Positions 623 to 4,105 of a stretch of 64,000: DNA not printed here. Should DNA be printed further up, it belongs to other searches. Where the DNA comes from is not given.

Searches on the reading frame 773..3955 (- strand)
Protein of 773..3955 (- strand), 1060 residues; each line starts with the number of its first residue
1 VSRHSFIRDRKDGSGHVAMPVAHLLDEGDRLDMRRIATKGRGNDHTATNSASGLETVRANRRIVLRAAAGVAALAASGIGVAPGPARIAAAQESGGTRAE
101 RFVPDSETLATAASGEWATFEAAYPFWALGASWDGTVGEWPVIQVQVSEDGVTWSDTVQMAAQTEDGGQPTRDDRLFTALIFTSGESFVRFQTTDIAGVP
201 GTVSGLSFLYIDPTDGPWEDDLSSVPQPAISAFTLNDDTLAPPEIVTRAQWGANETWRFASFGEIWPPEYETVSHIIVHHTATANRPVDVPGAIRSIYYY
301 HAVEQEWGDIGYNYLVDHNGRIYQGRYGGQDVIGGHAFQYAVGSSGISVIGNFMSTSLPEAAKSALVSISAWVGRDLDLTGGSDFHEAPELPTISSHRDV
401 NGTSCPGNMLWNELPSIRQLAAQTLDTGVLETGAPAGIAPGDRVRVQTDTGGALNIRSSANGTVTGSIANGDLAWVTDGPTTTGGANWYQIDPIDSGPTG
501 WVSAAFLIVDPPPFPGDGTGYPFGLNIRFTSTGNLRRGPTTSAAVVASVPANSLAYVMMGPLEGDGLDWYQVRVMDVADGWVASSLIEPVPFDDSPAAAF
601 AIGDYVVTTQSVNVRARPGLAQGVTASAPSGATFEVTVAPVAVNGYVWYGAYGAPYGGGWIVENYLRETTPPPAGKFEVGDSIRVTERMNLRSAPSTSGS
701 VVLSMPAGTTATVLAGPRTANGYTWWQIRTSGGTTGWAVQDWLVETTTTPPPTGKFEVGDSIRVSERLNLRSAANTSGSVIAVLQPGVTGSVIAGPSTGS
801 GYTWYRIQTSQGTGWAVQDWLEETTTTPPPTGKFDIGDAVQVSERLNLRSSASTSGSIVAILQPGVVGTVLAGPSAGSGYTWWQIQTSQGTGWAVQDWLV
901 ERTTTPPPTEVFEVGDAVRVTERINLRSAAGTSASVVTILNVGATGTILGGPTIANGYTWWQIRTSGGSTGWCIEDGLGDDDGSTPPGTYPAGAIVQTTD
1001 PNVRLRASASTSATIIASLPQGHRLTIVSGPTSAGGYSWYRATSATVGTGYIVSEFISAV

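Call 6: search_protein_families(library=pfam, proteins=[window:773-3955:-])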
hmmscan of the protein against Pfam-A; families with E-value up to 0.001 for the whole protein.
window:773-3955:- (1060 aa): 4 families
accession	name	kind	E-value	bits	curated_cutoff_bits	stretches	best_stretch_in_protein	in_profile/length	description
PF08239.17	SH3_3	-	3.2e-58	194.2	27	7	689-743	3-53/54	Bacterial SH3 domain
PF06347.19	SH3_4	-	3.6e-20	71.9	24.1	0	687-740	3-51/56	Bacterial SH3 domain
PF01510.30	Amidase_2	-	4.9e-12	46.8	26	1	271-408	3-131/131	N-acetylmuramoyl-L-alanine amidase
PF13457.12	GW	-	3.9e-06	27.9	21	0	706-737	39-69/76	GW (Gly-Tryp) dipeptide domain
